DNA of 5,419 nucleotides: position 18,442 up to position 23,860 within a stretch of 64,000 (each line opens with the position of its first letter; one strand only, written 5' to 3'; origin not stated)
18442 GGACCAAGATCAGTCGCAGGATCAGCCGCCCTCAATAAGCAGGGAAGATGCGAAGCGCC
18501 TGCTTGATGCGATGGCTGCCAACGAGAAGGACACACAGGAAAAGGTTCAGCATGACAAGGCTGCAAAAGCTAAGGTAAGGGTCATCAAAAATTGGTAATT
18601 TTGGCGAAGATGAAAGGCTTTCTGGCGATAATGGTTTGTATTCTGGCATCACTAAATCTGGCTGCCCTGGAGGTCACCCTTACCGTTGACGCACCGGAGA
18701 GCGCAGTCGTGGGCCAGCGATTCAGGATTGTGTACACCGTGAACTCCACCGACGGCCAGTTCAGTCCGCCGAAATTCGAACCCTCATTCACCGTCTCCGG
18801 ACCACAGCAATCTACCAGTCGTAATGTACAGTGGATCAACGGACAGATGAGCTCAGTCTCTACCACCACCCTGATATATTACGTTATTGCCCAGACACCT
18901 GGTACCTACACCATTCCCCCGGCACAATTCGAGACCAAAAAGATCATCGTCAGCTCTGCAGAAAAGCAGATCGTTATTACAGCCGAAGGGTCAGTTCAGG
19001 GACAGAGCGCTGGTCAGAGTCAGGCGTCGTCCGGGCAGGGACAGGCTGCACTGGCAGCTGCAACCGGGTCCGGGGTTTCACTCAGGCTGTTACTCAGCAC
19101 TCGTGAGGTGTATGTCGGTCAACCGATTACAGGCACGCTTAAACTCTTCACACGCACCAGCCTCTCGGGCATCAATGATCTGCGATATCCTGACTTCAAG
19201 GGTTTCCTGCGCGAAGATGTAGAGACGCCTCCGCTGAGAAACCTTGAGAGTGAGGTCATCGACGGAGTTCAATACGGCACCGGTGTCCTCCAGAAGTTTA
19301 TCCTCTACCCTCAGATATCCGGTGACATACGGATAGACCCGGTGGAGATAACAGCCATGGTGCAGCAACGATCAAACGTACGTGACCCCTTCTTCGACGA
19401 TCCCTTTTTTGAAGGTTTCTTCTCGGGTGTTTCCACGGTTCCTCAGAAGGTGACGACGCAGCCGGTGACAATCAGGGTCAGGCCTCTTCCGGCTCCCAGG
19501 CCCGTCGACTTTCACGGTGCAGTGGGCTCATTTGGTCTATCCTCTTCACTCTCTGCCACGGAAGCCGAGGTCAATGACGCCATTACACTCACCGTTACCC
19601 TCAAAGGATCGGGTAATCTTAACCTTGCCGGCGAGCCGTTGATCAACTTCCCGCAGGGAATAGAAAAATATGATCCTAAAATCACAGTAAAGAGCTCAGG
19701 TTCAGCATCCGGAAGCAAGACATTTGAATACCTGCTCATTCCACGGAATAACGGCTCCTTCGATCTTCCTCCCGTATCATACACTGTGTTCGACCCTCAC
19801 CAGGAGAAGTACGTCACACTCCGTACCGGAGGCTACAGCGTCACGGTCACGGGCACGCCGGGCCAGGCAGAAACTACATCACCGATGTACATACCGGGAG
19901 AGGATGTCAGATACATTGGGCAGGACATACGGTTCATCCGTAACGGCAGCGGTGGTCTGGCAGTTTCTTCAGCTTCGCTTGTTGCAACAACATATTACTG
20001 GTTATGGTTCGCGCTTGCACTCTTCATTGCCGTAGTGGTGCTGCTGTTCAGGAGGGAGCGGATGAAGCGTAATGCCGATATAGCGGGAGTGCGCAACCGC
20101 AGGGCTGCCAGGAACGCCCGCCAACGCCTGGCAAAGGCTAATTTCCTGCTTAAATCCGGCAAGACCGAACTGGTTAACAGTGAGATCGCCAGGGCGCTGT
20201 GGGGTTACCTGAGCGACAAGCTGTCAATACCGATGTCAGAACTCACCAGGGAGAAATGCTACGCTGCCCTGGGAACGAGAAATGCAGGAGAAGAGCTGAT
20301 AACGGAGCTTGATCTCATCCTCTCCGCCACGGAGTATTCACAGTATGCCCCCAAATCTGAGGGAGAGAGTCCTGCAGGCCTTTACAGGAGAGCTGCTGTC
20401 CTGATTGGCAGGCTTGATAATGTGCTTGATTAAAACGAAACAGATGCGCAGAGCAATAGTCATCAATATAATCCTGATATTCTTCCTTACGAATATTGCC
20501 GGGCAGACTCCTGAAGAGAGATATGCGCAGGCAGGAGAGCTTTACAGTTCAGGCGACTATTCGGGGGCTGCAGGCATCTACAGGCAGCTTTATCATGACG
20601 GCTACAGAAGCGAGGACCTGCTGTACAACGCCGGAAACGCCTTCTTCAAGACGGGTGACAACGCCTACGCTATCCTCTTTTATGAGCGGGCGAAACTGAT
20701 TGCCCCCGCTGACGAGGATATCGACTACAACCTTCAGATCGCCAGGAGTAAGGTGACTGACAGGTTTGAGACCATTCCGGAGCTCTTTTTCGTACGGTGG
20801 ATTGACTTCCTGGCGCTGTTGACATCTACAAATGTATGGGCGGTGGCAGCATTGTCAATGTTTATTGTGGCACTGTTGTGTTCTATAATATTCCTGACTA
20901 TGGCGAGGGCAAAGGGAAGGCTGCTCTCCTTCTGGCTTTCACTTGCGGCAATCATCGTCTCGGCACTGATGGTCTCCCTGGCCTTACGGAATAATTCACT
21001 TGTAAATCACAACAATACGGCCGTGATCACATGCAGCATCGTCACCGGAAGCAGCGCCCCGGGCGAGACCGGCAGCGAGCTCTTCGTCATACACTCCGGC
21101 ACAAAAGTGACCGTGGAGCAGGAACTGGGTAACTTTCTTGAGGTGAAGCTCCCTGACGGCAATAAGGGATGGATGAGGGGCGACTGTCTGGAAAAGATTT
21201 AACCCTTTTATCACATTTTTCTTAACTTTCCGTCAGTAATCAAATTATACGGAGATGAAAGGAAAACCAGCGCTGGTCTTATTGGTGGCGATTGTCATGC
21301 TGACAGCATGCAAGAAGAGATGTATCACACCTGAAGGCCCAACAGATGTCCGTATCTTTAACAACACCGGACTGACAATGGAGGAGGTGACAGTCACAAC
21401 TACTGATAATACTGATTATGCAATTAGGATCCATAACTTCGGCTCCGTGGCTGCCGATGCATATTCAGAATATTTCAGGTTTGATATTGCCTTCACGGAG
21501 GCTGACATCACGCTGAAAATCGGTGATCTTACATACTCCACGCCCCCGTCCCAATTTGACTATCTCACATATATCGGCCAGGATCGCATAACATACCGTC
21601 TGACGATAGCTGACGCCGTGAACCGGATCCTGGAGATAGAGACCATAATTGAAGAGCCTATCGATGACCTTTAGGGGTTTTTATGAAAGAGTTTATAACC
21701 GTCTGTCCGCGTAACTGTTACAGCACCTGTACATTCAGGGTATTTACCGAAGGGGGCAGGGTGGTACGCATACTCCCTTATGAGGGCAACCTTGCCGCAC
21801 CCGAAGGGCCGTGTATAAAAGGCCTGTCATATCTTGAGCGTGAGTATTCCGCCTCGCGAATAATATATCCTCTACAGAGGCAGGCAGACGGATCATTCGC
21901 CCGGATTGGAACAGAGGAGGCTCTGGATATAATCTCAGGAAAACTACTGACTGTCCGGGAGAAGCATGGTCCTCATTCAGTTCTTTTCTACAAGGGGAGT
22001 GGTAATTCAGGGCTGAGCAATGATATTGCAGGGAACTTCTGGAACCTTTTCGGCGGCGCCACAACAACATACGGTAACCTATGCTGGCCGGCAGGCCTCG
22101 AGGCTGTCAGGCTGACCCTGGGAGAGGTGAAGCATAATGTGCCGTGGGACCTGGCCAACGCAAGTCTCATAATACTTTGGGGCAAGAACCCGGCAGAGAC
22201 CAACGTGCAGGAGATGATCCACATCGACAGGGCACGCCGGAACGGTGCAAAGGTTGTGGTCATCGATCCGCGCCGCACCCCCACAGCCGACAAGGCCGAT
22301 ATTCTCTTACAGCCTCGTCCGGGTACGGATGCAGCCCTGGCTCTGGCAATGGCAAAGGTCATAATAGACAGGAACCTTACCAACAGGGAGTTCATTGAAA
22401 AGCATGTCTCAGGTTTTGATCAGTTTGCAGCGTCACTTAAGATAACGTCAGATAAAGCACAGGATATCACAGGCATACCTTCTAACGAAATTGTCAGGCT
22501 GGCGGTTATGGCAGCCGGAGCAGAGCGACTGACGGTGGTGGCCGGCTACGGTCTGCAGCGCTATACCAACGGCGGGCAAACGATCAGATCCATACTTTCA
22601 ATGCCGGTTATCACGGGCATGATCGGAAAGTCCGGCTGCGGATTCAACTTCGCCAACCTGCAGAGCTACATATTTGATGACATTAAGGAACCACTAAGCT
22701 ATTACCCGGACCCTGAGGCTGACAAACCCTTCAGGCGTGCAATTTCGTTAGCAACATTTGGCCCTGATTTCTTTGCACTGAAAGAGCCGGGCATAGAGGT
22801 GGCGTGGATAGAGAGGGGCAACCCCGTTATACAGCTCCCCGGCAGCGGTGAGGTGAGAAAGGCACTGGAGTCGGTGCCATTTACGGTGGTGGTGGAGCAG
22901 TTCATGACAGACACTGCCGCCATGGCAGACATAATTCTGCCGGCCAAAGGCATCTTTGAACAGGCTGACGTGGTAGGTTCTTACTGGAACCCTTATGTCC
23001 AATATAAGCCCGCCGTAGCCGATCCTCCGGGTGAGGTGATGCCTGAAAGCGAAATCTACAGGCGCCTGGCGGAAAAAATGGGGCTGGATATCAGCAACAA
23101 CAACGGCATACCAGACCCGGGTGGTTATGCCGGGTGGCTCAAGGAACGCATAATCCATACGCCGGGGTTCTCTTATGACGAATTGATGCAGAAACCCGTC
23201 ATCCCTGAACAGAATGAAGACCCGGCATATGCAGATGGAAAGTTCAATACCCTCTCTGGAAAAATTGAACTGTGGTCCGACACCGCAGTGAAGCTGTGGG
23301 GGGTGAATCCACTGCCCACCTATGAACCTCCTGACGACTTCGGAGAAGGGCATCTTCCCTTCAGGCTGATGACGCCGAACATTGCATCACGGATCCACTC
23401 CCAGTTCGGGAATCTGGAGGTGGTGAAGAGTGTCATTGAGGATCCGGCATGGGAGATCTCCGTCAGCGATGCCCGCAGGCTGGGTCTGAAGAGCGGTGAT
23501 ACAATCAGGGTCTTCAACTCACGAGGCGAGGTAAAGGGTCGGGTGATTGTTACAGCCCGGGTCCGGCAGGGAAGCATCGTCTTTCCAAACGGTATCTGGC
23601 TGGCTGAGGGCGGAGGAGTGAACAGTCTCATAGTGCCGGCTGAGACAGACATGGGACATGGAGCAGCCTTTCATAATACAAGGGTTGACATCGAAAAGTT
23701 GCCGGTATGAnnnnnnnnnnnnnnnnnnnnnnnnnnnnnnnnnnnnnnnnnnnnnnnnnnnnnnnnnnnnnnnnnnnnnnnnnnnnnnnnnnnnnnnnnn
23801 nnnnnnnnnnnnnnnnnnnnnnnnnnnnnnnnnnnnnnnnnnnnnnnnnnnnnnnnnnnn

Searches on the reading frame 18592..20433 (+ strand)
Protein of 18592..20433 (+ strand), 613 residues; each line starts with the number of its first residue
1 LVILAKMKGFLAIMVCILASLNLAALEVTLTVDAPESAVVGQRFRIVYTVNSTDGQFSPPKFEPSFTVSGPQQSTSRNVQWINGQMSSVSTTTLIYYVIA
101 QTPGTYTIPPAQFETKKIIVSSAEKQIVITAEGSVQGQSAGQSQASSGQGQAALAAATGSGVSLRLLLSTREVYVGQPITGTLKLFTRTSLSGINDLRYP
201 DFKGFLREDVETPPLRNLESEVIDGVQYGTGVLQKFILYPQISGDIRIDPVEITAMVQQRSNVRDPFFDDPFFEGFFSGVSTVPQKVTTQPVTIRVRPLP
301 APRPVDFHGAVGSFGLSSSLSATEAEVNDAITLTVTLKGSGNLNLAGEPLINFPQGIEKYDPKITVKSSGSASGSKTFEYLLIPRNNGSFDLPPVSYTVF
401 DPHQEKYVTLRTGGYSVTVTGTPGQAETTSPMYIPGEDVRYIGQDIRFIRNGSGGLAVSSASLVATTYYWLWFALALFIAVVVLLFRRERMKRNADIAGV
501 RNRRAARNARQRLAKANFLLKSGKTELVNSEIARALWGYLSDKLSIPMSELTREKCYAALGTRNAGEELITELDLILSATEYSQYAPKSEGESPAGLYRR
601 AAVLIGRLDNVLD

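Call 78: search_protein_families(library=pfam, proteins=[window:18592-20433:+], max_evalue=0.00001)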
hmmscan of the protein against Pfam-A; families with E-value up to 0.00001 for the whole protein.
window:18592-20433:+ (613 aa): 2 families
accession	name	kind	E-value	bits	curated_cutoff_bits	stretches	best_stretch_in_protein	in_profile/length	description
PF13584.12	BatD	-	7.1e-34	116.8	24.1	2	34-125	4-88/92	BatD DUF11 like domain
PF17973.7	bMG10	-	1.8e-06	28.6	26.2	0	90-114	101-125/131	Bacterial Alpha-2-macroglobulin MG10 domain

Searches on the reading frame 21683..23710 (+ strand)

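Call 78: search_protein_families(library=pfam, proteins=[window:21683-23710:+], max_evalue=0.00001)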
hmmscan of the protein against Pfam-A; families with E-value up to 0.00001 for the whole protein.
window:21683-23710:+ (675 aa): 3 families
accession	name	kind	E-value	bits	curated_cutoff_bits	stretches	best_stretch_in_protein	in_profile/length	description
PF00384.28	Molybdopterin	-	4.9e-45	154.5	24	1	59-465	1-353/353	Molybdopterin oxidoreductase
PF01568.27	Molydop_binding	-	3.5e-21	75.8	26.8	1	560-666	1-109/110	Molydopterin dinucleotide binding domain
PF04879.21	Molybdop_Fe4S4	-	2.1e-06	28.1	22.7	1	1-55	1-54/55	Molybdopterin oxidoreductase Fe4S4 domain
